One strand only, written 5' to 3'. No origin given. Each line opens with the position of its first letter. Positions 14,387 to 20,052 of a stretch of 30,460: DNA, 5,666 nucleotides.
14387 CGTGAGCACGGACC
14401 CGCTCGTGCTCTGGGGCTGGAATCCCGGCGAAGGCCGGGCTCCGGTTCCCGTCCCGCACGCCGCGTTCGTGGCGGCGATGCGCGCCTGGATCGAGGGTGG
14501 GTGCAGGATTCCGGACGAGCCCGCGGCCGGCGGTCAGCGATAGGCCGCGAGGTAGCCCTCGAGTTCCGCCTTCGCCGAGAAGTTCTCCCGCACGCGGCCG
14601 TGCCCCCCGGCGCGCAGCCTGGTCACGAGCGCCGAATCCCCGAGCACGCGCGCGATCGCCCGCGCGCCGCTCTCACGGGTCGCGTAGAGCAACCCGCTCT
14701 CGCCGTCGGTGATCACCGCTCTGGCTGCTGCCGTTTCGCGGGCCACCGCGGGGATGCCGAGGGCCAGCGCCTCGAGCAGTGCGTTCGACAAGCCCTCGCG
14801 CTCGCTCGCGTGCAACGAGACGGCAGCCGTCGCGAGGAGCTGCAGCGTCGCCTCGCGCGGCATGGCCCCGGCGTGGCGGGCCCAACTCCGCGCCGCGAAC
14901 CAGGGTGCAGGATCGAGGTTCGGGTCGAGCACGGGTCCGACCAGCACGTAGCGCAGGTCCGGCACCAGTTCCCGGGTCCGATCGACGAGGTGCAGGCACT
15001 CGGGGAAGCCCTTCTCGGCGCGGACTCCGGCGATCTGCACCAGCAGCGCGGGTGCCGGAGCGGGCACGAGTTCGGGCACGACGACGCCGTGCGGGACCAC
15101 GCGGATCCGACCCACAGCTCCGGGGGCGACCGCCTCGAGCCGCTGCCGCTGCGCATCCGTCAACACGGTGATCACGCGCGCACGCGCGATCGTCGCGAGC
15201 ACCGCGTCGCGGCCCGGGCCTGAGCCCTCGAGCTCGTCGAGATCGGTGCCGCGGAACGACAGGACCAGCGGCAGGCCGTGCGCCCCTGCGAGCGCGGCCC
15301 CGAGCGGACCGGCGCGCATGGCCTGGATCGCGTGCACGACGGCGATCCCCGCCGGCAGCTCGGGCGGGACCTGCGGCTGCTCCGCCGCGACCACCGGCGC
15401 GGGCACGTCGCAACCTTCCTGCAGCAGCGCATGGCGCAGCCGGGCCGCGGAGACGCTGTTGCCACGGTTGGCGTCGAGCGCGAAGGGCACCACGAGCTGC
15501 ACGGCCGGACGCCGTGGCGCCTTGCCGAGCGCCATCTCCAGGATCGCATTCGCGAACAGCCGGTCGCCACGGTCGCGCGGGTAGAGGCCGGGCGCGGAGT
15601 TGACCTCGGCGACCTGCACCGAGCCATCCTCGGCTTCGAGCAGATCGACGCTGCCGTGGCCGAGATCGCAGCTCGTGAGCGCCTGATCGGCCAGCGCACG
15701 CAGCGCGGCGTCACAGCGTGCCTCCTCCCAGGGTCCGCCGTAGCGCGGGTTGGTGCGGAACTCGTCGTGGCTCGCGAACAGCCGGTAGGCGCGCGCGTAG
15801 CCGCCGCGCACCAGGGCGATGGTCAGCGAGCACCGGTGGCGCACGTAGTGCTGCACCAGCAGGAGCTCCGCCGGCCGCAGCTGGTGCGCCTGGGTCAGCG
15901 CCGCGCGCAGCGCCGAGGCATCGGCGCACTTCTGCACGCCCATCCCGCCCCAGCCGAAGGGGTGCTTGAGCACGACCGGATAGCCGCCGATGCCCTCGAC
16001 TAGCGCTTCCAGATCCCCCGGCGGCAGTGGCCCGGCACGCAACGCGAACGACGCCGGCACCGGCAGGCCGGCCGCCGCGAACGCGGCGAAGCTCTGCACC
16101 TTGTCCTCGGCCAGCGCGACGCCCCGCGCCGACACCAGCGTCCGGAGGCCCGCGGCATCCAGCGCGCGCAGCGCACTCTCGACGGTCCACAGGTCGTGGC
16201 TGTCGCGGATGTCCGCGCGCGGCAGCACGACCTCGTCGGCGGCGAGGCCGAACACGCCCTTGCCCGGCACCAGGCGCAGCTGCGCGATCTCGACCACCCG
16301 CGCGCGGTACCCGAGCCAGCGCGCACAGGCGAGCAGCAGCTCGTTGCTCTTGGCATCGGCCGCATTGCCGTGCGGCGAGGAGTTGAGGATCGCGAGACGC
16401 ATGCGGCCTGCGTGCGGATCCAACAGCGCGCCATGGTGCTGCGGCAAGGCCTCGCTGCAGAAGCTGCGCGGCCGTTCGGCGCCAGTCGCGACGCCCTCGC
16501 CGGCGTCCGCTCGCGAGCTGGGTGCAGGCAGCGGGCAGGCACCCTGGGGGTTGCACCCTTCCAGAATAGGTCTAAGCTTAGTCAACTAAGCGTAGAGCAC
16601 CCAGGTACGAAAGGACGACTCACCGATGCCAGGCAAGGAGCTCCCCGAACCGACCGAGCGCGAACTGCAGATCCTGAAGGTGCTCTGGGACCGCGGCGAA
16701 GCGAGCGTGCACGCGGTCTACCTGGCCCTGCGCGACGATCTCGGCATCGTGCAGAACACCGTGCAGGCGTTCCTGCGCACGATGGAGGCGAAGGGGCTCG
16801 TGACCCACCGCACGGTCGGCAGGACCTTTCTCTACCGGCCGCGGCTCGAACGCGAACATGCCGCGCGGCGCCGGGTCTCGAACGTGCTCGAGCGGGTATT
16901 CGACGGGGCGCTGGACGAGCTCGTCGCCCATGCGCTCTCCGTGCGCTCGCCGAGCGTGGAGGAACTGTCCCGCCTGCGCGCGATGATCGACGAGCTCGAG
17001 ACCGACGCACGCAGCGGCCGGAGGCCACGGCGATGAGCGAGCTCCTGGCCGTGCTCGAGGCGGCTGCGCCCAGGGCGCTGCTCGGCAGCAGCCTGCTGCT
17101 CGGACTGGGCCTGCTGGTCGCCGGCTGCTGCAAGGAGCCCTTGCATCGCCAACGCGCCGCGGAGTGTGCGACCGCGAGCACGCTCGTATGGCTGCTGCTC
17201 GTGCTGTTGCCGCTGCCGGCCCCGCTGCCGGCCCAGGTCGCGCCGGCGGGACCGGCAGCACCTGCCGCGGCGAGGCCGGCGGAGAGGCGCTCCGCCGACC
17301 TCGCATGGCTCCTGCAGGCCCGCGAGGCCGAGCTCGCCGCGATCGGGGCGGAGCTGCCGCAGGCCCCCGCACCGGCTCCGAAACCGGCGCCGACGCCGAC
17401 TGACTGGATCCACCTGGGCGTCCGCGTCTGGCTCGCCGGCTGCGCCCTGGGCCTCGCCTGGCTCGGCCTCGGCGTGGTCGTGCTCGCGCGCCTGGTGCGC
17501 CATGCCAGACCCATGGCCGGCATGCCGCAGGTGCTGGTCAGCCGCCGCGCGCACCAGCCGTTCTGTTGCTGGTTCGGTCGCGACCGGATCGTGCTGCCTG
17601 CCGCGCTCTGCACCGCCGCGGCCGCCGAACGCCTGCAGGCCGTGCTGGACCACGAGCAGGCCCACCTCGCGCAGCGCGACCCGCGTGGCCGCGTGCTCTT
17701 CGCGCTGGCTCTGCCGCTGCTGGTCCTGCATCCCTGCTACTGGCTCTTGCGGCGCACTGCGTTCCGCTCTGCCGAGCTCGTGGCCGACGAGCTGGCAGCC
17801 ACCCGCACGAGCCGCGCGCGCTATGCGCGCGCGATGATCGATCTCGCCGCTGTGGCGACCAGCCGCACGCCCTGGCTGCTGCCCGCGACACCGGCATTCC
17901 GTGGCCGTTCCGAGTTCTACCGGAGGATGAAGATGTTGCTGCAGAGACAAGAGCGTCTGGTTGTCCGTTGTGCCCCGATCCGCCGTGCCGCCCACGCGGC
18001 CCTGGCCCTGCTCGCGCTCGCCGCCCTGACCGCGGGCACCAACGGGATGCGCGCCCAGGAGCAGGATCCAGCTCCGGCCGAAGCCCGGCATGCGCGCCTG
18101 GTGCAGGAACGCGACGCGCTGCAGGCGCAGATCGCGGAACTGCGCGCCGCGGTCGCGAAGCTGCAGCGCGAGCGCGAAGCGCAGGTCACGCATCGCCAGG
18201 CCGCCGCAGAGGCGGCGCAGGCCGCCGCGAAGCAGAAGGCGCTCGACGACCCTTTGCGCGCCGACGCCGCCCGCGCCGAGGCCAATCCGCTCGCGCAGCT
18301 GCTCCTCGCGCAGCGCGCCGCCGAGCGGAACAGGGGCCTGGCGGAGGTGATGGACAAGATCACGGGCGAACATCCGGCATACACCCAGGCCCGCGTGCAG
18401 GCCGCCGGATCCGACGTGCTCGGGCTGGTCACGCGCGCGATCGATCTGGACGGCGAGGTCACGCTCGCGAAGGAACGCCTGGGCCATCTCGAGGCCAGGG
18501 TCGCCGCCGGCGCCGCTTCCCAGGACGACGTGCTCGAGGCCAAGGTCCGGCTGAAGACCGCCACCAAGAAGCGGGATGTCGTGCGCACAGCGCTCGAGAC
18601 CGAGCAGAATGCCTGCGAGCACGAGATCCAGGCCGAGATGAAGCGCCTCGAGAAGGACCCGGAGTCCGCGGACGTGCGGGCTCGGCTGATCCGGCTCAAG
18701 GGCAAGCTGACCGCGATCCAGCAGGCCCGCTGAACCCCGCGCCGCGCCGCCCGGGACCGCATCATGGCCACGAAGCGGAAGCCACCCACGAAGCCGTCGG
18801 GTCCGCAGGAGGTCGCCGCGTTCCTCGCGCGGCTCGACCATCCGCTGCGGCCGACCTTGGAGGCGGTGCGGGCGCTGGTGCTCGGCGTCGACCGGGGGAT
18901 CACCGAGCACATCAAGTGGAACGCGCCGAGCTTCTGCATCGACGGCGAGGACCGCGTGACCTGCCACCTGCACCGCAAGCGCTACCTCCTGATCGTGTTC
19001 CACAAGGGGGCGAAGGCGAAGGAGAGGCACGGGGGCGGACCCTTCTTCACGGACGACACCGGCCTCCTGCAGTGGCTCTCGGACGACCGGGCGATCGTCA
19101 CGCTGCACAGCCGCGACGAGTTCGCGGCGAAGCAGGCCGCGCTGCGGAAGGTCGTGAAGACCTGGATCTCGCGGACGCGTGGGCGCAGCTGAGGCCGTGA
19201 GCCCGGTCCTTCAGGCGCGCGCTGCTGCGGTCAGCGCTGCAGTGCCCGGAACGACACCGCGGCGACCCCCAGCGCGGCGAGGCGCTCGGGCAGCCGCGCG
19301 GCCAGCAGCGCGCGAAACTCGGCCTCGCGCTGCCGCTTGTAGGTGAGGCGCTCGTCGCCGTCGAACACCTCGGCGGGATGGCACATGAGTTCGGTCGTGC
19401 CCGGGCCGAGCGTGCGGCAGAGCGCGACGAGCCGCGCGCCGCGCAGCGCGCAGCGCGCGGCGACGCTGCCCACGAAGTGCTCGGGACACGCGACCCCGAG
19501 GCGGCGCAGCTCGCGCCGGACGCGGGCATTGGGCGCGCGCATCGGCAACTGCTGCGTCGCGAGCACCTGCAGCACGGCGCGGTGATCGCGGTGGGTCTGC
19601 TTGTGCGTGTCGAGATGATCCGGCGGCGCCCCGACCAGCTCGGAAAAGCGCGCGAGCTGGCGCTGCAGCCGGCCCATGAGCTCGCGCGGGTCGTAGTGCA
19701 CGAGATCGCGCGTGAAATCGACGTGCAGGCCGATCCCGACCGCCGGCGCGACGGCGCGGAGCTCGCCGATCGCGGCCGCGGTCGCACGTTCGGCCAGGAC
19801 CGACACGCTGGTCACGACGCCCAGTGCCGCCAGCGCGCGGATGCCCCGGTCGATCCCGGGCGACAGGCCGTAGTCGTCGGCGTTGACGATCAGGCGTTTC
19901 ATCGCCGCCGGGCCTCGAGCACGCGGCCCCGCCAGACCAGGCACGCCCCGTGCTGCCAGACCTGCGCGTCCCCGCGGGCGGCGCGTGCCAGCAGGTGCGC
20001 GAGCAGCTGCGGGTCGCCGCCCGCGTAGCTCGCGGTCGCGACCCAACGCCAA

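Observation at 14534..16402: RimK-type ATP-grasp ligase fused to a GT4 glycosyltransferase resembling the SenB/GLT1D1-like subgroup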

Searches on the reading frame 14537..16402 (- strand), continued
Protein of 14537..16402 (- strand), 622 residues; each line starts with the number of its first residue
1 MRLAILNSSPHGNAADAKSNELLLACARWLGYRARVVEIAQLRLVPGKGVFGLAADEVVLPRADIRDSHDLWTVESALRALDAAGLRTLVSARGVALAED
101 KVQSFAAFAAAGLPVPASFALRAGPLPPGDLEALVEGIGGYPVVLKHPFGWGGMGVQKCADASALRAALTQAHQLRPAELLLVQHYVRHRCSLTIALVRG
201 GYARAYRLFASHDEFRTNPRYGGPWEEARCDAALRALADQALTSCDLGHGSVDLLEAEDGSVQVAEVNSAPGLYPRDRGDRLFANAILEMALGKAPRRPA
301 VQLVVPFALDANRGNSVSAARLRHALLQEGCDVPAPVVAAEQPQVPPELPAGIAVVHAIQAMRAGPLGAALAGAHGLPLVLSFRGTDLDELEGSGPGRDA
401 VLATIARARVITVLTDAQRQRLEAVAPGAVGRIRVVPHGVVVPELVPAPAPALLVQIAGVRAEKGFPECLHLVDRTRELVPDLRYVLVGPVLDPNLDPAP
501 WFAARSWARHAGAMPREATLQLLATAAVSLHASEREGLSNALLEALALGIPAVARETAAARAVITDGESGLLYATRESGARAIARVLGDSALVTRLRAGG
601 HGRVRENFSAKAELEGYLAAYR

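Call 83: find_encoding_contigs(protein=P0022, flank=8000, max_places=3)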
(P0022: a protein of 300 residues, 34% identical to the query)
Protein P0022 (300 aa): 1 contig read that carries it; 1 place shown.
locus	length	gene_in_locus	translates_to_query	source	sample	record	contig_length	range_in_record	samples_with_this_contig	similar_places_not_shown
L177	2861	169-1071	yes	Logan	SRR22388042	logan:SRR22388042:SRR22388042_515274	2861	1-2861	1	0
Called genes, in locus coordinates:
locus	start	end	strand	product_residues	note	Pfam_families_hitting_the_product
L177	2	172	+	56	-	?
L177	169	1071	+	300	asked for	PF02655:ATP-grasp_3 (weak), PF08443:RimK, PF02955:GSH-S_ATP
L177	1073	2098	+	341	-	PF13439:Glyco_transf_4, PF13579:Glyco_trans_4_4 (weak), PF00534:Glycos_transf_1, PF13692:Glyco_trans_1_4, PF13524:Glyco_trans_1_2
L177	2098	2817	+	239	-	PF13489:Methyltransf_23, PF08241:Methyltransf_11 (weak), PF08242:Methyltransf_12, PF13649:Methyltransf_25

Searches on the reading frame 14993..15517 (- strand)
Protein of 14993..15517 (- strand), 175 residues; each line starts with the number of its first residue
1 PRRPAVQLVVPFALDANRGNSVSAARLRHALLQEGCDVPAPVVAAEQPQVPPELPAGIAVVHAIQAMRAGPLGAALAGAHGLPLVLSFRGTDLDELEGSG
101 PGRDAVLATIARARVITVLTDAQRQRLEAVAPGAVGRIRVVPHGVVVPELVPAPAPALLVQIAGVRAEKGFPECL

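Call 66: search_solved_structures(query=window:14993-15517:-, max_evalue=10, show_alignments=4)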
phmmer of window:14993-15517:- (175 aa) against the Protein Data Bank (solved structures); distinct sequences matched with E-value up to 10: 1.
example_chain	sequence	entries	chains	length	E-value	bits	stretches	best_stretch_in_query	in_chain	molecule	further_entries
1wm9_A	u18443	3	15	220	0.4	14.1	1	95-136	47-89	GTP cyclohydrolase I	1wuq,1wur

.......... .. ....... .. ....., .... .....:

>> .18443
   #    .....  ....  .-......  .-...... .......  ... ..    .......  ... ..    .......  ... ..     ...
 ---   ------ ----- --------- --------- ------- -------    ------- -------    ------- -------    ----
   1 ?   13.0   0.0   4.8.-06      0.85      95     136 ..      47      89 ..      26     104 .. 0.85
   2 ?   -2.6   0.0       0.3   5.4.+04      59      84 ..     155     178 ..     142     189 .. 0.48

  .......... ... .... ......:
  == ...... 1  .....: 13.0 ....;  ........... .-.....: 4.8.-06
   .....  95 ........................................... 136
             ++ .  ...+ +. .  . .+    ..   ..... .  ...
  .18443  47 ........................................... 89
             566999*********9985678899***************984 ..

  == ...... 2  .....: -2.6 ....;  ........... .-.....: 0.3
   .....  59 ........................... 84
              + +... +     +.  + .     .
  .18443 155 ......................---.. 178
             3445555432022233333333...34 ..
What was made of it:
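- Tried and rejected: A single-sequence PDB search with the N-terminal GT half found nothing (call 66).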

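Call 68: search_solved_structures(query=A5, max_evalue=1, show_alignments=3)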
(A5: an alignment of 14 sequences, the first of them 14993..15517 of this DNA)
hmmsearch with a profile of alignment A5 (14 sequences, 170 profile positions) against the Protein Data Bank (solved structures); distinct sequences matched with E-value up to 1: 20.
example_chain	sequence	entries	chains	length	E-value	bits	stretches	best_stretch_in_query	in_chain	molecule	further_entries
8jjn_C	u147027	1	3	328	7.4e-08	35.7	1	3-145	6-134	TIGR04348 family glycosyltransferase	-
8jjq_C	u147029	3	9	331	7.6e-08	35.7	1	3-145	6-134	TIGR04348 family glycosyltransferase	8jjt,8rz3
8fbx_A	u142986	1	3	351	8.6e-08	35.5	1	3-145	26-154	Selenosugar synthase SenB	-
5d00_A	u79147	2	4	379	1.1e-07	35.1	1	46-169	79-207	N-acetyl-alpha-D-glucosaminyl L-malate synthase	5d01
8k5u_A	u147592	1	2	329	1.9e-07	34.4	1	2-140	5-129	Se glycosyltransferase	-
2jjm_A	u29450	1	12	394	1.8e-05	28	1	46-169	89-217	GLYCOSYL TRANSFERASE, GROUP 1 FAMILY PROTEIN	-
3mbo_A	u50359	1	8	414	2e-05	27.8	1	46-169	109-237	Glycosyltransferase, group 1 family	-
6tvp_A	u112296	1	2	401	0.0092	19.1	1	106-146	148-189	Alpha-maltose-1-phosphate synthase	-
1nf2_A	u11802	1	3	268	0.052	16.7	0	124-167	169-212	phosphatase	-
2mr5_A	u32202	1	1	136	0.074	16.2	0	22-55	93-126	De novo designed Protein OR457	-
4j29_A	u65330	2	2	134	0.075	16.2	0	22-54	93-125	Engineered Protein OR258 | DE NOVO DESIGNED PROTEIN OR258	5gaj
6n1x_A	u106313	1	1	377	0.082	16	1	47-169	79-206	Glycosyltransferase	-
6d9t_A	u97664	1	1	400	0.096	15.8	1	47-169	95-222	Glycosyl transferase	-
4imp_A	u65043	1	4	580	0.5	13.5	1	11-71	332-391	Polyketide synthase extender modules 3-4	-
4n9w_A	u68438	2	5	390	0.52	13.4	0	1-42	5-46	GDP-mannose-dependent alpha-(1-2)-phosphatidylinositol mannosyltransferase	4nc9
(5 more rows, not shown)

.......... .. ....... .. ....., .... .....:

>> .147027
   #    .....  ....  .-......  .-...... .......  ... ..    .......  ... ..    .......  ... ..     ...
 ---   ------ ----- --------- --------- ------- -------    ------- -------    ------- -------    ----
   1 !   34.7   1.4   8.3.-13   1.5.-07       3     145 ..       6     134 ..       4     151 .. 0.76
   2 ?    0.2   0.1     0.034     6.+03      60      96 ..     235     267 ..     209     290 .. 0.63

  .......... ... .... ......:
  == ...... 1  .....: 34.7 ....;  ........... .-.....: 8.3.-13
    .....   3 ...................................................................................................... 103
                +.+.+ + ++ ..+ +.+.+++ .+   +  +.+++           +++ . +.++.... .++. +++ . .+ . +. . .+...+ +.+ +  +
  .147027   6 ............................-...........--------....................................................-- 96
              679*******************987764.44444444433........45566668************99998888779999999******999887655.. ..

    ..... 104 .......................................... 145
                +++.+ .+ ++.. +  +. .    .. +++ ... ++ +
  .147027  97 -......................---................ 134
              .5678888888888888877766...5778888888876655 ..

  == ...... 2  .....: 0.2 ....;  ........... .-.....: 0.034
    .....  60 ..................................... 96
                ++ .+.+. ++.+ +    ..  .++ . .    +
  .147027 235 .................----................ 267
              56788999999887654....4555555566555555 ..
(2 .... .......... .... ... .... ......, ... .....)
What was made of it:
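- Tried and rejected: A 14-sequence profile was needed (call 68).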

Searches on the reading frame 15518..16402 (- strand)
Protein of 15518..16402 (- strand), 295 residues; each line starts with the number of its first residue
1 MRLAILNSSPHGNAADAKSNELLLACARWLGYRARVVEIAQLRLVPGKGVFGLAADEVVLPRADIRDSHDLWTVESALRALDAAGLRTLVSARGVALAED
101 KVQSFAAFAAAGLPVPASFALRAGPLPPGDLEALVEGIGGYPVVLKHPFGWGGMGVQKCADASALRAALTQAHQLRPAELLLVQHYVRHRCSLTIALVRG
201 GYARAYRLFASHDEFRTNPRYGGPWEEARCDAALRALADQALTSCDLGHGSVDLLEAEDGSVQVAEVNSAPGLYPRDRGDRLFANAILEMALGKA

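Call 36: find_homologous_proteins(query=window:15518-16402:-, max_evalue=1e-8)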
Query window:15518-16402:- (295 aa): 3 proteins with E <= 1e-8 among 8000 candidates.
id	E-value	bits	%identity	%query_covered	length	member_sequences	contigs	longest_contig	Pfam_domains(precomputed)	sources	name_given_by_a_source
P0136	5.6e-17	80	29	100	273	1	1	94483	PF08443.17,PF02655.20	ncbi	-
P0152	2.6e-9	55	33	66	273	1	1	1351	PF02955.22,PF08443.17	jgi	jgi:ribosomal protein S6--L-glutamate ligase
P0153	4.5e-9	54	31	75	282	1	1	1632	PF02955.22,PF22626.4,PF02786.23,PF02222.28,PF08443.17,PF02655.20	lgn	-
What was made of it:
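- Tried and rejected: Searching 5.8 billion proteins with the ATP-grasp half alone returned only 3 weak hits, because of the word-index limit (call 36).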

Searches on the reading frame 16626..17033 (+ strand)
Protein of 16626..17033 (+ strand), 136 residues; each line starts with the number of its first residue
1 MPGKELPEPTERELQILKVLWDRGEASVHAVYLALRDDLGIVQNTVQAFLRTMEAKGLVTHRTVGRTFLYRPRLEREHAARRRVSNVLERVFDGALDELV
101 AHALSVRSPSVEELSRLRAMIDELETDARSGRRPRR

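Call 18: search_protein_families(library=pfam, proteins=[window:16626-17033:+], max_evalue=0.01)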
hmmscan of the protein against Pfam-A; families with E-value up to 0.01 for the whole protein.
window:16626-17033:+ (136 aa): 3 families
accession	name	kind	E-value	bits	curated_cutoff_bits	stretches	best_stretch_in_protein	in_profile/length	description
PF03965.22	Penicillinase_R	-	1.3e-25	90.4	22.6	1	10-123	2-115/115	Penicillinase repressor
PF01978.25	TrmB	-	0.00043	20.5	25.6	1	10-72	7-64/68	Sugar-specific transcriptional regulator TrmB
PF01047.28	MarR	-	0.0012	19.2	24.6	1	10-60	2-48/59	MarR family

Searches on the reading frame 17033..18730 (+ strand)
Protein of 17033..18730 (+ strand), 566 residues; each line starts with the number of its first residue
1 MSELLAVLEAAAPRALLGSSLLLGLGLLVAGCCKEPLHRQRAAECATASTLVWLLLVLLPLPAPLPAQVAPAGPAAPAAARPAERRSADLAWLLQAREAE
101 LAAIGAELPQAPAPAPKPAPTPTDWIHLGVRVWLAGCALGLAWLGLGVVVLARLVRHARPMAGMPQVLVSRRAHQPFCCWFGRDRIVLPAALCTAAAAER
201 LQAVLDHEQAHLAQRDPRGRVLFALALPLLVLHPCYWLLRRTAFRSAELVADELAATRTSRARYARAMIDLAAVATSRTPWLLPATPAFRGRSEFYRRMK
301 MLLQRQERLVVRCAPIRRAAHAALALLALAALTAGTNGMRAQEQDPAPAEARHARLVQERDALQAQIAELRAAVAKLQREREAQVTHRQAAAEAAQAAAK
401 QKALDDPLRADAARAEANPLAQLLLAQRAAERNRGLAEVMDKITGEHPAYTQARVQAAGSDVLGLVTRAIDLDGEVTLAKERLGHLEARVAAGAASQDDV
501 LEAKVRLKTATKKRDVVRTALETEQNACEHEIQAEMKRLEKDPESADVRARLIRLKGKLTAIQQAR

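Call 18: search_protein_families(library=pfam, proteins=[window:17033-18730:+], max_evalue=0.01)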
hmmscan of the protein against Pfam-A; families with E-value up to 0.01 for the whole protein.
window:17033-18730:+ (566 aa): 3 families
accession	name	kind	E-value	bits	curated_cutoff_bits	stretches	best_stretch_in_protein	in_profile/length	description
PF05569.17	Peptidase_M56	-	1.6e-14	54.3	31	1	121-302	95-296/296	BlaR1 peptidase M56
PF01435.24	Peptidase_M48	-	6.1e-06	26.6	20.3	1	167-232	27-96/186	Peptidase family M48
PF14282.11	FlxA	-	0.0051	17.4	26.3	1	353-400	48-91/101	FlxA-like protein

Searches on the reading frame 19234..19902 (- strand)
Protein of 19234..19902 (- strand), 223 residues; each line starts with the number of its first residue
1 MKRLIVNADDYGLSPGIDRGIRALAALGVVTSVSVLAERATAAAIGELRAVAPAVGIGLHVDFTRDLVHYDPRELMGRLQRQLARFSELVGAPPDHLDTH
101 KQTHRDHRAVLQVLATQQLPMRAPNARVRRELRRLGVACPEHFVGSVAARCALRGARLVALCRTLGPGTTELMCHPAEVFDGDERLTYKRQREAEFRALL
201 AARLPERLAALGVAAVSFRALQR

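Call 26: search_protein_families(library=ncbifam, proteins=[window:19234-19902:-], max_evalue=0.001)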
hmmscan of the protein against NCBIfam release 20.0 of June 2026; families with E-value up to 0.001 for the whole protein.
window:19234-19902:- (223 aa): 2 families
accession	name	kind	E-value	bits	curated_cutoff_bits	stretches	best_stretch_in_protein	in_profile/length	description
NF002559.0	PRK02134.1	equivalog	3.5e-24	85.7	227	2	70-220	96-248/249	chitin disaccharide deacetylase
TIGR03473.1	HpnK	hypoth_equivalog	1.2e-19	70.7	232.6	2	125-221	185-281/283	hopanoid biosynthesis-associated protein HpnK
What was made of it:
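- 19231..19902 (-): YdjC/ChbG/HpnK-family carbohydrate deacetylase, 223 aa (motifs NADDYG, GLHVD, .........); cassette partner. NCBIfam hits to chitin disaccharide deacetylase and HpnK, both below cut-off (call 26).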

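Call 74: search_protein_families(library=pfam, proteins=[window:19234-19902:-], max_evalue=0.001)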
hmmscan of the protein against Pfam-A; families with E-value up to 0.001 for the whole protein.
window:19234-19902:- (223 aa): 1 family
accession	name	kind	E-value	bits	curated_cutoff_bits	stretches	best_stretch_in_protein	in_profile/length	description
PF04794.17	YdjC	-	7.9e-35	121.4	29.7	1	3-209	1-265/266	YdjC-like protein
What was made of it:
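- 19231..19902 (-): PF04794 121 bits (call 74).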
